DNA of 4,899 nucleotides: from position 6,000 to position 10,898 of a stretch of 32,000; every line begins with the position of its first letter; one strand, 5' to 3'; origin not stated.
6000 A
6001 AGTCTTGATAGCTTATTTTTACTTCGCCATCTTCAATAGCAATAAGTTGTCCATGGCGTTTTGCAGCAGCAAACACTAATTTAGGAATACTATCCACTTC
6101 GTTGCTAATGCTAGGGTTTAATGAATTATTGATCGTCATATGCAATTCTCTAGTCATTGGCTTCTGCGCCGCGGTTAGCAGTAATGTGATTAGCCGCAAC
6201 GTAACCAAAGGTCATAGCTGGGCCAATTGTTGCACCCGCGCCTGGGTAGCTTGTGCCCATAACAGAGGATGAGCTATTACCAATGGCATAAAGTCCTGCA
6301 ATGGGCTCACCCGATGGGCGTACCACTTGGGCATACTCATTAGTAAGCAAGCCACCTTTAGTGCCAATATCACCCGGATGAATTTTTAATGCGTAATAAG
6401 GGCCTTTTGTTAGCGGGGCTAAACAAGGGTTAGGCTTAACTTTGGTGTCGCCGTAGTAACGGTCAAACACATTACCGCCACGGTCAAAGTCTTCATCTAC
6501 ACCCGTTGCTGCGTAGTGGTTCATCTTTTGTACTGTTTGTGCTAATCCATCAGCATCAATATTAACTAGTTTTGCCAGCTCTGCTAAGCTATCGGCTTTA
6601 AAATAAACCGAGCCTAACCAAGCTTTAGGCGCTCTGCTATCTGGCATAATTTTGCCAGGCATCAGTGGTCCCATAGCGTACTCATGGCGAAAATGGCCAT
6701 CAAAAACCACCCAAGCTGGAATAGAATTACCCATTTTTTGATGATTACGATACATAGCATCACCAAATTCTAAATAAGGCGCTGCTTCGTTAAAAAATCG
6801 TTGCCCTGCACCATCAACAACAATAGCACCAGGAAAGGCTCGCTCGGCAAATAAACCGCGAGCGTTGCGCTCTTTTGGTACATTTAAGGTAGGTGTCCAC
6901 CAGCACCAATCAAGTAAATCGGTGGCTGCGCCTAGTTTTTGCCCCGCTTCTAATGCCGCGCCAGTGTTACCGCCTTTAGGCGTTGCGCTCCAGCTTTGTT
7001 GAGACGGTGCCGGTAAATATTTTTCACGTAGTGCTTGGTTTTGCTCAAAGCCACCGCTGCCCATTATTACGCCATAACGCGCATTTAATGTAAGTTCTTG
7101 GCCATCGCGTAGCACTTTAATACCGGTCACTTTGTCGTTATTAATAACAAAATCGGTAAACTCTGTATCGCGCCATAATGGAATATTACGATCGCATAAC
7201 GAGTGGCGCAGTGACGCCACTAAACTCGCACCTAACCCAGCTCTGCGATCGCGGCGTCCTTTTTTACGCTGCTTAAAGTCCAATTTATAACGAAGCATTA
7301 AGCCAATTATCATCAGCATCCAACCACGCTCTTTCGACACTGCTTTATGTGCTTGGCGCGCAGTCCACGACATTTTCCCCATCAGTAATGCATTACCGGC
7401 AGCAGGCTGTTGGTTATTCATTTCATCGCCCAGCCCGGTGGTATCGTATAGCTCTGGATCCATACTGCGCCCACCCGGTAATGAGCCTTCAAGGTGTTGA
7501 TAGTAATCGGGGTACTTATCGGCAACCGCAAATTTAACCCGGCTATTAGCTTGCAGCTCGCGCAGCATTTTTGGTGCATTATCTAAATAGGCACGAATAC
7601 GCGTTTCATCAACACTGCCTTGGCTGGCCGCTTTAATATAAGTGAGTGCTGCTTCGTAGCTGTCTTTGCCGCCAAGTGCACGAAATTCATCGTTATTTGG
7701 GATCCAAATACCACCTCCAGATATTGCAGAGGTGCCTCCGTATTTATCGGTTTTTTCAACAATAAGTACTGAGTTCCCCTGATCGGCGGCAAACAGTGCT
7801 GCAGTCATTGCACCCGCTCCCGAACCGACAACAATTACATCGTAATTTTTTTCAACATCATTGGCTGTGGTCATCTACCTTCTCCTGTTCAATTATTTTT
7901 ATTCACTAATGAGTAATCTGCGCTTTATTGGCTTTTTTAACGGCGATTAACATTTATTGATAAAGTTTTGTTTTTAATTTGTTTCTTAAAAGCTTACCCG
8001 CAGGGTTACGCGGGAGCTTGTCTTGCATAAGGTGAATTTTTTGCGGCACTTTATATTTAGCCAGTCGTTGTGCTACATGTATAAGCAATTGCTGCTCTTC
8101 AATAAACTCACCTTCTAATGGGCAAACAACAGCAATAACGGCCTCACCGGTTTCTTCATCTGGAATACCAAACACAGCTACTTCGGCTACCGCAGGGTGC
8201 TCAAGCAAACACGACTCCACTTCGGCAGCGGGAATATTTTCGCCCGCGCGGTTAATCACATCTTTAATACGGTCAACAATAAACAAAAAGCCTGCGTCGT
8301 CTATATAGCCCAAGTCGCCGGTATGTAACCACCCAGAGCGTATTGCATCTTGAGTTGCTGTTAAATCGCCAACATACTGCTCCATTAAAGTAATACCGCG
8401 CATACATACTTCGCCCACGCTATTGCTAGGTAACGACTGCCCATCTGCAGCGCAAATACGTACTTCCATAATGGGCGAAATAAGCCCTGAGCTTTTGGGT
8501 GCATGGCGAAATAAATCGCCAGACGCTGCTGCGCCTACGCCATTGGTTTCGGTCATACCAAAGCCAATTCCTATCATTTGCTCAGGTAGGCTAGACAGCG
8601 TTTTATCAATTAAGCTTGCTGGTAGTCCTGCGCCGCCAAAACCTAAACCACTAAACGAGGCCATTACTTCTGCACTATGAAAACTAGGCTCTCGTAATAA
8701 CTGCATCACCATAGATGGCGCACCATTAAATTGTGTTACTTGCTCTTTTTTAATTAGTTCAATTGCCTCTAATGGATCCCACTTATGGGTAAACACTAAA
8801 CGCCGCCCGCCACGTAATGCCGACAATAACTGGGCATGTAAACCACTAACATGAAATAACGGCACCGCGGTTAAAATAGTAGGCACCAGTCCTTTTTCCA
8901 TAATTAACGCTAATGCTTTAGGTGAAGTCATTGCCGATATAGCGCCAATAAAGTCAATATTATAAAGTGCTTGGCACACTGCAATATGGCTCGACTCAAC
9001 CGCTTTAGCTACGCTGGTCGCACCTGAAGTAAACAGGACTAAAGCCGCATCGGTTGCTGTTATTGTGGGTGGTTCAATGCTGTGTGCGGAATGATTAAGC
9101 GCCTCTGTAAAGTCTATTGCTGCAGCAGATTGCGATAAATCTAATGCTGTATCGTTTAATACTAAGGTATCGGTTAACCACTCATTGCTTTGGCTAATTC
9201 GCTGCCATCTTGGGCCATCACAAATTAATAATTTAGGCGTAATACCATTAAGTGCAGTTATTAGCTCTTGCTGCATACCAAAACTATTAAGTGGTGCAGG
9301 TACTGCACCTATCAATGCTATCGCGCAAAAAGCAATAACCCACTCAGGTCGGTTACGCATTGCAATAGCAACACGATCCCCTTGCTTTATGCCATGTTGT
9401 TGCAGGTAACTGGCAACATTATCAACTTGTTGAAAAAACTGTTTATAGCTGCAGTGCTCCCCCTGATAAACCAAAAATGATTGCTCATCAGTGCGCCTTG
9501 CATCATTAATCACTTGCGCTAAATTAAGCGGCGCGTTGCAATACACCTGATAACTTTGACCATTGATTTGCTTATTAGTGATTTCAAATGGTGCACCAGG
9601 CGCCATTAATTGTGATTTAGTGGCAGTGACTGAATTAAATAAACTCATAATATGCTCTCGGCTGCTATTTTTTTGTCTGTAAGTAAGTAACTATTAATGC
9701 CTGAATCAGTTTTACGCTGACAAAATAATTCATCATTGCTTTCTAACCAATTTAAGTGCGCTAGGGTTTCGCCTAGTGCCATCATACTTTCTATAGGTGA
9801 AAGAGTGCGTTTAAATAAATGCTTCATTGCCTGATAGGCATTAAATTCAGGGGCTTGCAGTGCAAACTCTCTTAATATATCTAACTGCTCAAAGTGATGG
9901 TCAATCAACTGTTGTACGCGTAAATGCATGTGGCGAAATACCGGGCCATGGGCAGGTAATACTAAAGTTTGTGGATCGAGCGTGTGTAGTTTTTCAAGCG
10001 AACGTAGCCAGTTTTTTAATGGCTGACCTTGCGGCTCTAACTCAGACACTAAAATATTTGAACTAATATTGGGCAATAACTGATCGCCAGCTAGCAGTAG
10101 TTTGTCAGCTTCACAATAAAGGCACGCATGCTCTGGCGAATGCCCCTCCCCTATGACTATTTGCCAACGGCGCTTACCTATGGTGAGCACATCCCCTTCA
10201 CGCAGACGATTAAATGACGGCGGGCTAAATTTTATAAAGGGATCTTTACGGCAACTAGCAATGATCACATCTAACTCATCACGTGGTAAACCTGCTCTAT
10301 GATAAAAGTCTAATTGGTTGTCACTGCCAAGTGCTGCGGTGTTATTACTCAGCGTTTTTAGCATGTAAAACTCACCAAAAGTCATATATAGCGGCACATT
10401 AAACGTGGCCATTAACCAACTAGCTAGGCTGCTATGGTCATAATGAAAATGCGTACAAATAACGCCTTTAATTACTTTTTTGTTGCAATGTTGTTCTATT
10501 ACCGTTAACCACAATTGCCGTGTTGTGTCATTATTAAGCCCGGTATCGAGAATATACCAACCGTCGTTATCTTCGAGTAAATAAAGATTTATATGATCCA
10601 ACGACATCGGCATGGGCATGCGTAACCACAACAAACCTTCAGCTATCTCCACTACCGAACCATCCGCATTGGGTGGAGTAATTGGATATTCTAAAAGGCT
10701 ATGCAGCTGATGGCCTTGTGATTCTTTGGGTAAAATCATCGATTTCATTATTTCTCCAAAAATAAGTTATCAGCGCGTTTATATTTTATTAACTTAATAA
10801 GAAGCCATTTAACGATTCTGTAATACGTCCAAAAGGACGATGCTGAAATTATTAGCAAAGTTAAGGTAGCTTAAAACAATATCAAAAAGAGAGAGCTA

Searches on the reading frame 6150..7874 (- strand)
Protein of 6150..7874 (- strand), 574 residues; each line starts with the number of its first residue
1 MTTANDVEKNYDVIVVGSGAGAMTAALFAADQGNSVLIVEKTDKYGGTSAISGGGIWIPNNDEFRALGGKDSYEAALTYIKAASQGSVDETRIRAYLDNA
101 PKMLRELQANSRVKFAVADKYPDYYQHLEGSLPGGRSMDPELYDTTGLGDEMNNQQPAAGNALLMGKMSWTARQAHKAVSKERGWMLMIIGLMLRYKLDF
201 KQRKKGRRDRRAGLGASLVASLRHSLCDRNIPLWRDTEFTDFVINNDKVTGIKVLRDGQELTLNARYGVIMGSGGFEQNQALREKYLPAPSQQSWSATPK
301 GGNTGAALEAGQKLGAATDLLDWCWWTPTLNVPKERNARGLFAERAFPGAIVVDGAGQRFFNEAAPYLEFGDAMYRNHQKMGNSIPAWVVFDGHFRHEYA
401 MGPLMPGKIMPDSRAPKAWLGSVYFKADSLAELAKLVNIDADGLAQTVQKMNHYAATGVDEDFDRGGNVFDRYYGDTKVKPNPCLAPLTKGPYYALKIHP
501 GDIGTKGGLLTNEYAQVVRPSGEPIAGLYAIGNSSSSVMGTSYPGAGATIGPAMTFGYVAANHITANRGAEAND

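Call 8: search_protein_families(library=ncbifam, proteins=[window:6150-7874:-])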
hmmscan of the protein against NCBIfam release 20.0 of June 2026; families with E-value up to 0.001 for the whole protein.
window:6150-7874:- (574 aa): 55 families (the best 25 are shown)
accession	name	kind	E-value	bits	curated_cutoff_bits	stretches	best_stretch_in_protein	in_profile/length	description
NF009478.0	PRK12844.1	equivalog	4.2e-169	563.4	789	1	7-570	5-554/559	3-ketosteroid-delta-1-dehydrogenase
NF005882.1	PRK07843.1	equivalog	3.1e-168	560.6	788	1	10-564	1-547/547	3-oxosteroid 1-dehydrogenase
NF009473.0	PRK12835.1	subfamily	1.5e-165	552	837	1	3-572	4-574/585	FAD-binding protein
NF009477.0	PRK12843.1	equivalog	6.7e-144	480.5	758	1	5-569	11-573/578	FAD-dependent oxidoreductase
NF004789.0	PRK06134.1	subfamily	2.5e-141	472.1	747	1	3-571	5-574/581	FAD-dependent oxidoreductase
NF009479.0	PRK12845.1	equivalog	1.8e-124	416.2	793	1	8-565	16-564/566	3-ketosteroid-delta-1-dehydrogenase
NF053677.1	Desat2ChcC2Cyan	equivalog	2.4e-109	366.2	900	1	11-566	1-553/558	4-oxocyclohex-2-ene-1-carboxylate 5-dehydrogenase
NF053676.1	4oxCHCAChcC1Cy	equivalog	3.5e-107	359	1000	1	10-565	1-527/528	4-oxocyclohexanecarboxylate 2-dehydrogenase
NF009476.0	PRK12839.1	equivalog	7.1e-103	344.7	940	1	7-570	5-570/572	FAD-dependent oxidoreductase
NF009474.0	PRK12837.1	equivalog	1.6e-90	304.4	675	2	215-566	172-510/513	FAD-binding protein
TIGR01813.1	flavo_cyto_c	subfamily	2.3e-58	198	285.45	2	209-561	123-443/444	flavocytochrome c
NF005511.0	PRK07121.1-4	equivalog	4.6e-45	154.1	466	2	256-569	258-544/553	FAD-binding protein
NF005509.0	PRK07121.1-2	subfamily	5.1e-45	154.1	630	2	245-567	234-524/527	FAD-binding protein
NF005510.0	PRK07121.1-3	subfamily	1.6e-41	142.6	481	3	8-101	20-116/492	FAD-binding protein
NF005064.0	PRK06481.1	equivalog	5.2e-39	134.3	542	2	207-562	181-497/506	flavocytochrome c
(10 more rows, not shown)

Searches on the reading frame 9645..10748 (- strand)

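Call 8: search_protein_families(library=ncbifam, proteins=[window:9645-10748:-])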
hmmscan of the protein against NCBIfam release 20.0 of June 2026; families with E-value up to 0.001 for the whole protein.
window:9645-10748:- (367 aa): 10 families
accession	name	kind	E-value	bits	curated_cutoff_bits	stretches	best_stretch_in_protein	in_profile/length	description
NF053820.1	MBLfold_Strvi7410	exception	3.1e-26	92.6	525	1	34-335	4-323/343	Strvi_7410 family MBL fold metallo-hydrolase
TIGR04558.1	SoxH_rel_PQQ_1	hypoth_equivalog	8.6e-11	41.4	300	1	185-274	139-220/285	quinoprotein relay system zinc metallohydrolase 1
TIGR03413.1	GSH_gloB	equivalog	3e-10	39.9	200.8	1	180-267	84-164/248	hydroxyacylglutathione hydrolase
NF012229.1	bla_class_B_core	domain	5.5e-10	39.6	100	1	55-205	18-131/139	metallo-beta-lactamase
NF033088.2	bla_subclass_B1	equivalog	1.4e-09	37.9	200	1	54-273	32-206/217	subclass B1 metallo-beta-lactamase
TIGR04559.1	SoxH_rel_PQQ_2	hypoth_equivalog_domain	5.7e-05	22.7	280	0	65-106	42-81/283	quinoprotein relay system zinc metallohydrolase 2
NF012137.0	bla_xUS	exception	9.8e-05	21.9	400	0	54-107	51-101/246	MUS/TUS/MOC family subclass B1 metallo-beta-lactamase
NF012145.1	blaDIM_SIM_IMP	exception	0.00045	20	288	0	57-121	32-91/209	DIM/SIM/IMP family subclass B1 metallo-beta-lactamase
NF012146.1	blaB-IND-MUS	exception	0.00046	19.6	270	0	55-111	52-105/237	BlaB/IND/MUS family subclass B1 metallo-beta-lactamase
NF041758.1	B1_blaCHM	exception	0.00055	19.3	475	0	57-106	64-111/246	CHM family subclass B1 metallo-beta-lactamase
